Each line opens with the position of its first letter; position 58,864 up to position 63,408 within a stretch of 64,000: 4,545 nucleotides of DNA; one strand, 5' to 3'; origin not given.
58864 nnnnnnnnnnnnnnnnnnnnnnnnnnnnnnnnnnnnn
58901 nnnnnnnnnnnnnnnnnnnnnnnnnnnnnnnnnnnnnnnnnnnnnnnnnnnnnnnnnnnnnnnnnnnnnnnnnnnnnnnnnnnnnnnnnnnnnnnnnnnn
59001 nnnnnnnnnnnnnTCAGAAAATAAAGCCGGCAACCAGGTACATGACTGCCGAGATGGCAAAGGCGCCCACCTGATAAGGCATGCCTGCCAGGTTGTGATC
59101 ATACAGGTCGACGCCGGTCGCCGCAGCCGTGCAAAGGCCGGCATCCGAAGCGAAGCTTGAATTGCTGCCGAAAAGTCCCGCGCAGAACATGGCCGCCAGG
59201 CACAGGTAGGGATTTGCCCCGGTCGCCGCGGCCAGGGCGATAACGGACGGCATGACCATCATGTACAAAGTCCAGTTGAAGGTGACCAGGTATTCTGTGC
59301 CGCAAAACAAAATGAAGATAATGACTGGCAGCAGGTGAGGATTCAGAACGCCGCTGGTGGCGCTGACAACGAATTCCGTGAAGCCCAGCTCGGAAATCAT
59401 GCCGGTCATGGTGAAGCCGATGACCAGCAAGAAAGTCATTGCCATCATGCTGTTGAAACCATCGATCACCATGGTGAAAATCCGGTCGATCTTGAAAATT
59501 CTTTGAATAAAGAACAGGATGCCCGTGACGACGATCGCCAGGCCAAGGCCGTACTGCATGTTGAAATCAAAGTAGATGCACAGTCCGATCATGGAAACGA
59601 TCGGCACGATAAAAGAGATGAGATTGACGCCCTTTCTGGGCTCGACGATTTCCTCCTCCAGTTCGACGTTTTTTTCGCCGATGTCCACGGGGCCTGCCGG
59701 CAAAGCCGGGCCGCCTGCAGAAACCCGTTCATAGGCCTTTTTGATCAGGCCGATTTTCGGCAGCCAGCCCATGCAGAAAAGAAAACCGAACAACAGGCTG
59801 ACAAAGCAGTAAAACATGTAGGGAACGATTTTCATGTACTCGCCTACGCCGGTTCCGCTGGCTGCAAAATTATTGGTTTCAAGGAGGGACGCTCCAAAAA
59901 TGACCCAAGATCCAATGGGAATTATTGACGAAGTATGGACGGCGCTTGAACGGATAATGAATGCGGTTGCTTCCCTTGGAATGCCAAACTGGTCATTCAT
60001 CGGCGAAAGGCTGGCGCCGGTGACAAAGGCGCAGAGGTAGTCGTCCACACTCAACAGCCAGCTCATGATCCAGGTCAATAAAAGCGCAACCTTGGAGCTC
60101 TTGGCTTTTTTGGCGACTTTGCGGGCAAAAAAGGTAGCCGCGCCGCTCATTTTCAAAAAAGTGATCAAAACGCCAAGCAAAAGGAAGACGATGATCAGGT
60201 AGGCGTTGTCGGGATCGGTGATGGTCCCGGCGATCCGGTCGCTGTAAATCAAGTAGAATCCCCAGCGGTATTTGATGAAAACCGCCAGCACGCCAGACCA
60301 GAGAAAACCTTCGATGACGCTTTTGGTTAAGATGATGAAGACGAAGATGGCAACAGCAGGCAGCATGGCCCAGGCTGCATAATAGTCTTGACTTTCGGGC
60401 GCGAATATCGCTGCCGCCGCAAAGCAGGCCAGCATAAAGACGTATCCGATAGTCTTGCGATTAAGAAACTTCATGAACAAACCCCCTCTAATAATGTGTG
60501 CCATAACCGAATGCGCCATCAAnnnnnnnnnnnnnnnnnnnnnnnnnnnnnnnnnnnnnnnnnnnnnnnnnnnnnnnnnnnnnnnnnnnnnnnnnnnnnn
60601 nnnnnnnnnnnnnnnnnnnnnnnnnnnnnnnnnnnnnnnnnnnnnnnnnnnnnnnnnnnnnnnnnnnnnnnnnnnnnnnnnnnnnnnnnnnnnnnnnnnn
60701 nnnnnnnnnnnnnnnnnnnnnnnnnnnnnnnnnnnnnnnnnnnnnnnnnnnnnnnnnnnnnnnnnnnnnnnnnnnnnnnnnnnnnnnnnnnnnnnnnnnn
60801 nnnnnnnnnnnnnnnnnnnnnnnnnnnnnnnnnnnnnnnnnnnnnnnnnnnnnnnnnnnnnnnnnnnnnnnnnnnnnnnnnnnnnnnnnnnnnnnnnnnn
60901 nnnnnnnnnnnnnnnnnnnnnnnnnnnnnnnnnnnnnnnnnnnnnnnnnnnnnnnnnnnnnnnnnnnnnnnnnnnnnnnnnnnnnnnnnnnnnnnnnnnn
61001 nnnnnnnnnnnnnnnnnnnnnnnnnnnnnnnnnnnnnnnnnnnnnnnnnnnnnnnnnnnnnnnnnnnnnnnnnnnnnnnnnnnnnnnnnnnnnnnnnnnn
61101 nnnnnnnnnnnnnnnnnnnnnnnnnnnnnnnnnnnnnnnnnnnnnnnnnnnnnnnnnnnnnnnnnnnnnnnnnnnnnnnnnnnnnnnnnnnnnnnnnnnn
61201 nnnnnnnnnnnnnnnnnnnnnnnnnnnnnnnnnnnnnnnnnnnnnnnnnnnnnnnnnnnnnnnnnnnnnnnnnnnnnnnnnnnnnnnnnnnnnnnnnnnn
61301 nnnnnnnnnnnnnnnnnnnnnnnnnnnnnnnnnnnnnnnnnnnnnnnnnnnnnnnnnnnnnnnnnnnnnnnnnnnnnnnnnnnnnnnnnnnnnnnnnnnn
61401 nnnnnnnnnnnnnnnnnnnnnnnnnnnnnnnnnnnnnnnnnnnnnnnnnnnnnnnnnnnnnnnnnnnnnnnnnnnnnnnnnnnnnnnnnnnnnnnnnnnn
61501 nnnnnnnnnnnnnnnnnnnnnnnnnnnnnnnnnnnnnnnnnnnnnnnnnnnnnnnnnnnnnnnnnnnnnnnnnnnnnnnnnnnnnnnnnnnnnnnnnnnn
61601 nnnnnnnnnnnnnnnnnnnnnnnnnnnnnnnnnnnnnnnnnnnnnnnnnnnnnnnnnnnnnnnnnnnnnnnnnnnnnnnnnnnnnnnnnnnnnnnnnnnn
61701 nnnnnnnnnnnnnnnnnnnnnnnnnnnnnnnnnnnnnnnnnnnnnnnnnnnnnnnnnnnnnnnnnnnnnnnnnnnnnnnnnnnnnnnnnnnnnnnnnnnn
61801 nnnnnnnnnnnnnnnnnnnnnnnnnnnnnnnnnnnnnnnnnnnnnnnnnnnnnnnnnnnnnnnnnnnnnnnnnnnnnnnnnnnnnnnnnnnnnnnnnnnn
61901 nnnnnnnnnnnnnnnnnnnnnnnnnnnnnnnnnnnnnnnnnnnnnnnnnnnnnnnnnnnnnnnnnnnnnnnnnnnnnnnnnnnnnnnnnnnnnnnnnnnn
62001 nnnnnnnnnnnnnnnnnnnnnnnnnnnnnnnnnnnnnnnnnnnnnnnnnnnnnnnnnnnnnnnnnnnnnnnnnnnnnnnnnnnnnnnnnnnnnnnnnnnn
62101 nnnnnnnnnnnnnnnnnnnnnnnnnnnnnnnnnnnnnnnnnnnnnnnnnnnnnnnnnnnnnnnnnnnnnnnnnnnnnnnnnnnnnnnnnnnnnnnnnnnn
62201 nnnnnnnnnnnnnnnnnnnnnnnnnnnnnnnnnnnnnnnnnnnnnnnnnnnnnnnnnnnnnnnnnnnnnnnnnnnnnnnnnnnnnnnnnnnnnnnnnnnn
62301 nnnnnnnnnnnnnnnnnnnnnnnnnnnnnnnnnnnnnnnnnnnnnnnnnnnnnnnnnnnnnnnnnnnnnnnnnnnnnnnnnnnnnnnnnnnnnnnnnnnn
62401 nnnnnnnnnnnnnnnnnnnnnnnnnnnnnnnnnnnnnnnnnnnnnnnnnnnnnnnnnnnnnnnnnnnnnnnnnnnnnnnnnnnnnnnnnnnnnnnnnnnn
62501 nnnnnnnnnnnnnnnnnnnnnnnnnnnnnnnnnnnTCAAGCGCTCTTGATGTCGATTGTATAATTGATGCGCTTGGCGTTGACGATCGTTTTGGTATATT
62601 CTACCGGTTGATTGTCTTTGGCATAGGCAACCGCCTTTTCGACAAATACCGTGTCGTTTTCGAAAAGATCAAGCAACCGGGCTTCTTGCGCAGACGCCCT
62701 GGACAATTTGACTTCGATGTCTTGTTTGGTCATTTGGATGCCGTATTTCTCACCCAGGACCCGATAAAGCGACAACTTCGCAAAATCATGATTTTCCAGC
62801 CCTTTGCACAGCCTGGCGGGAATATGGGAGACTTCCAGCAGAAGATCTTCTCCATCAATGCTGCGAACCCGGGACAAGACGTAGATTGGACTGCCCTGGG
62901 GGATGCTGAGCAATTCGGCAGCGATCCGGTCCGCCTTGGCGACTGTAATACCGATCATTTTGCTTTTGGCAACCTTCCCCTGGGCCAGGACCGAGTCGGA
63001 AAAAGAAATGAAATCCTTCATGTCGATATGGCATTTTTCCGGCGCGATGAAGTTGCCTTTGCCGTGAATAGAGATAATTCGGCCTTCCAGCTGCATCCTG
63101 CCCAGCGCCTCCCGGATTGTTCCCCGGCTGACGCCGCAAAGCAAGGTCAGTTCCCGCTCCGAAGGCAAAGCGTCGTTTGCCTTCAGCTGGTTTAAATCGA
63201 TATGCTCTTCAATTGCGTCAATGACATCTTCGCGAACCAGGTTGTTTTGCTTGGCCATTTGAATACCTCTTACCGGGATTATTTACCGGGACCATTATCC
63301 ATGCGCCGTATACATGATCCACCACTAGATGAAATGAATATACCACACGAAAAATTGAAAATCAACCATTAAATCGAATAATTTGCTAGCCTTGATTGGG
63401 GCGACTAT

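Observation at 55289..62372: fra-like operon combining FrlB/FrlD homologs with two amidohydrolases, a second kinase, YjbQ and an NhaC transporter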

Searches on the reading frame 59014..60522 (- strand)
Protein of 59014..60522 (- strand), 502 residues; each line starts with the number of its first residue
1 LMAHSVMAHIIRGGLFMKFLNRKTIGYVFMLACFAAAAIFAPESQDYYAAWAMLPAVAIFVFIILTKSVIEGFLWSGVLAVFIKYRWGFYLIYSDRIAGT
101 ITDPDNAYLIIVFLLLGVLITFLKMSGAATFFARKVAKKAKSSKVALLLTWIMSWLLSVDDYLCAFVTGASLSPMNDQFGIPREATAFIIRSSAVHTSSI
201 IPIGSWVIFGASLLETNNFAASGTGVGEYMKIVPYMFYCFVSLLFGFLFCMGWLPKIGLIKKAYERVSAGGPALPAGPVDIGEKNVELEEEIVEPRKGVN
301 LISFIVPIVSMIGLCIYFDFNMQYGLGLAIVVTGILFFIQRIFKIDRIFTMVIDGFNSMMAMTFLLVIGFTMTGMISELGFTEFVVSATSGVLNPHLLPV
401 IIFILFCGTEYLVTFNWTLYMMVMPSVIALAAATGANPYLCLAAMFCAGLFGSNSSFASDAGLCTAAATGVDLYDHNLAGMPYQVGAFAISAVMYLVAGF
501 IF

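Call 3: search_protein_families(library=pfam, proteins=[window:59014-60522:-], max_evalue=0.001)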
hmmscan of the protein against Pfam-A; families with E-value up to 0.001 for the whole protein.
window:59014-60522:- (502 aa): 1 family
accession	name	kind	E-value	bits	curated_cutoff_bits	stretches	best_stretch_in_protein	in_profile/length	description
PF03553.21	Na_H_antiporter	-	5.4e-17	62.5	23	1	208-500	16-303/303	Na+/H+ antiporter family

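Call 4: search_protein_families(library=ncbifam, proteins=[window:59014-60522:-], max_evalue=0.001)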
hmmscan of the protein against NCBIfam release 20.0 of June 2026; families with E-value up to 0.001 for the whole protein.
window:59014-60522:- (502 aa): 3 families
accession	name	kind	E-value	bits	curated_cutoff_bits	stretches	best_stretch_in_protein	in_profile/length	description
NF000013.1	tet_NaH_anti_35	exception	3e-10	39.8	750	1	326-499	161-332/369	tetracycline efflux Na+/H+ antiporter family transporter Tet(35)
NF052307.1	ArgOrthExpArcD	equivalog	6.5e-09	35.1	650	2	293-499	12-222/469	arginine/ornithine antiporter ArcD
TIGR00931.1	antiport_nhaC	equivalog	4.1e-05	22.5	370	1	301-500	9-207/454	Na+/H+ antiporter NhaC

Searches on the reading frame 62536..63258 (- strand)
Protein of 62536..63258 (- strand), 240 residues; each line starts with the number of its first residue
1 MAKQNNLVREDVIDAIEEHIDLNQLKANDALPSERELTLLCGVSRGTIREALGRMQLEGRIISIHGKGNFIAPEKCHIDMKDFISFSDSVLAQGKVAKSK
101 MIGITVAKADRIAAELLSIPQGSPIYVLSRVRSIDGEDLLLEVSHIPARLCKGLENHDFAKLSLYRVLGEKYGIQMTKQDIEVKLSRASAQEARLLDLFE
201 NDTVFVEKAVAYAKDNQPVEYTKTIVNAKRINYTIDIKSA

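Call 3: search_protein_families(library=pfam, proteins=[window:62536-63258:-], max_evalue=0.001)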
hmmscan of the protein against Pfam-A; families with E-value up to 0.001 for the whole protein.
window:62536-63258:- (240 aa): 2 families
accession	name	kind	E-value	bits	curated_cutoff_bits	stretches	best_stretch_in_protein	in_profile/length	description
PF07702.18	UTRA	-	3.7e-31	108.3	23.8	1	92-231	1-140/141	UTRA domain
PF00392.27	GntR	-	2.2e-14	53.3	27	1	10-71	3-64/64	Bacterial regulatory proteins, gntR family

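Call 4: search_protein_families(library=ncbifam, proteins=[window:62536-63258:-], max_evalue=0.001)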
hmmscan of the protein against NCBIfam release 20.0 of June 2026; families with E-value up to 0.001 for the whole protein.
window:62536-63258:- (240 aa): 23 families
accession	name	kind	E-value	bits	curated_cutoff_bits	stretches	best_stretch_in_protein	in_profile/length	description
NF008491.0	PRK11402.1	subfamily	1.2e-32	113.4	269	1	12-238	16-241/243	GntR family transcriptional regulator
TIGR02404.1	trehalos_R_Bsub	equivalog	1e-30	107.1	211.95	1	11-229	4-223/233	trehalose operon repressor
TIGR03337.1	phnR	equivalog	2.4e-29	102.7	296.75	1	13-196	7-189/231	phosphonate utilization transcriptional regulator PhnR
TIGR02325.1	C_P_lyase_phnF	equivalog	4.6e-27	95.1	156.8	1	11-236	12-237/238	phosphonate metabolism transcriptional regulator PhnF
NF041547.1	GntR_LSA1692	equivalog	4.9e-26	91.8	275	1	10-224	4-217/233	GntR family transcriptional regulator, LSA1692 subfamily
NF007292.0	PRK09764.1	equivalog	5.2e-22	78.2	281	1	11-235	9-232/240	GntR family transcriptional regulator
TIGR02018.2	his_ut_repres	equivalog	5.6e-22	78.2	220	1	11-231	3-220/226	histidine utilization transcriptional repressor HutC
NF052441.1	TransRegRv0792c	equivalog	1.5e-16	60.4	400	1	14-233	23-242/260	Rv0792c family HTH-type transcriptional regulator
NF007486.0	PRK10079.1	equivalog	1.7e-14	54.2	363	1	16-236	21-240/241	phosphonate metabolism transcriptional regulator PhnF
NF011575.0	PRK14999.1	equivalog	3.8e-13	49.3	424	1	10-202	15-205/241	histidine utilization repressor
NF052282.1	PLP_TF_PdxR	equivalog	4.1e-11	42.6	320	1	10-81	4-75/448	MocR-like pyridoxine biosynthesis transcription factor PdxR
NF007741.0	PRK10421.1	equivalog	4.4e-11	42.6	311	1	7-75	7-75/262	transcriptional regulator LldR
NF052290.2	MocR_like_YczR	exception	1.9e-08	33.5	487.4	1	10-77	22-89/458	MocR-like transcription factor YczR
NF003011.0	PRK03837.1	subfamily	6.1e-08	32.6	260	1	9-65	15-71/241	transcriptional regulator NanR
NF047563.1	modulin_PmtR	equivalog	2.8e-07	30.6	200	1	7-112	12-116/125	PSM export ABC transporter transcriptional regulator PmtR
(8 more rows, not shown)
